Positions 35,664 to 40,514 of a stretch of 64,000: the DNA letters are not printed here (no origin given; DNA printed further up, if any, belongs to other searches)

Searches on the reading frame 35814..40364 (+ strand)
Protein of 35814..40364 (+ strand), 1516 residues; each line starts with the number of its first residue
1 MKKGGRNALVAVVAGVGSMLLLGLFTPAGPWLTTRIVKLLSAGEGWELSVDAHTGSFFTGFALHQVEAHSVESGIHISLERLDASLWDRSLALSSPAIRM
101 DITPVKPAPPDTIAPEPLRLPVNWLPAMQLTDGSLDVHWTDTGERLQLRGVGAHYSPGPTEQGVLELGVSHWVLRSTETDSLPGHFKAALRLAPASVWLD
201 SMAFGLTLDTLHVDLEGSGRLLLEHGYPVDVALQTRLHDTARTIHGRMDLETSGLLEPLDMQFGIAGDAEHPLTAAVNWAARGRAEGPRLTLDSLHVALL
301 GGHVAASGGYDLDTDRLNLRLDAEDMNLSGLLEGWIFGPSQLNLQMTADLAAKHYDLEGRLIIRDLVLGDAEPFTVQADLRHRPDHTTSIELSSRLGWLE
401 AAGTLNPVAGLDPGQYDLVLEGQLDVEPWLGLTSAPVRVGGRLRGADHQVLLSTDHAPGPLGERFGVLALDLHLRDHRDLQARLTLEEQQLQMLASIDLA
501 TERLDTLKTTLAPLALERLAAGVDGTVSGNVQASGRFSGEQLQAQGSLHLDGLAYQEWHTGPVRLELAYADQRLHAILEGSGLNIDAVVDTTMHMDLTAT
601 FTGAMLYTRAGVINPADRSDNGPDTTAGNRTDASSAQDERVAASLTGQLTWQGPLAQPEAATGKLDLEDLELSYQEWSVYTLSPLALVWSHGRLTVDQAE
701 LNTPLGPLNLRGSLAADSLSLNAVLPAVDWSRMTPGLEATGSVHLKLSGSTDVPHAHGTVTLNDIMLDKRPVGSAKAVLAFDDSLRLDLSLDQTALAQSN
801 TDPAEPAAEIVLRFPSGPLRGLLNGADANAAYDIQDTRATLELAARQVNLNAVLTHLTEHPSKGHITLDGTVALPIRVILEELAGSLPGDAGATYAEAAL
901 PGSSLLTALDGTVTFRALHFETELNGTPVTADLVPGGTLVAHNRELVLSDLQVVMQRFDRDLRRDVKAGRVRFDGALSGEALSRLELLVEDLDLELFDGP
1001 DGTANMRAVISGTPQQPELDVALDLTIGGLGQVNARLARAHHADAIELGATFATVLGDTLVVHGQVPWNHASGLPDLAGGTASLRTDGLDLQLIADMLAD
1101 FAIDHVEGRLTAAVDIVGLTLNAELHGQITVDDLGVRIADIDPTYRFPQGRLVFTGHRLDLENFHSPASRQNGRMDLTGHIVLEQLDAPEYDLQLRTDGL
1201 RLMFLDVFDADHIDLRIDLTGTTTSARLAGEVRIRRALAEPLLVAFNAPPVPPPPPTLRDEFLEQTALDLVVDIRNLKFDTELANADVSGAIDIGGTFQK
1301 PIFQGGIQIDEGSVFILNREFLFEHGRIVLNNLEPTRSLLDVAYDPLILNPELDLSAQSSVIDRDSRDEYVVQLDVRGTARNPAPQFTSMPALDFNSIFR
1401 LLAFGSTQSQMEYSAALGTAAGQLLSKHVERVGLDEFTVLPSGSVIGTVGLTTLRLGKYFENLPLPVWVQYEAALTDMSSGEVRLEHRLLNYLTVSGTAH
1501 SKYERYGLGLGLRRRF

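Call 8: search_protein_families(library=pfam, proteins=[window:35814-40364:+], max_evalue=0.001)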
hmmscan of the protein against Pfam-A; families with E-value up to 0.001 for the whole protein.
window:35814-40364:+ (1516 aa): 1 family
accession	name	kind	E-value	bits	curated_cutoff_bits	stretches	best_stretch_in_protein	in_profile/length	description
PF04357.19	TamB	-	6.7e-31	108.3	22.4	1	1170-1516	8-381/381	TamB, inner membrane protein subunit of TAM complex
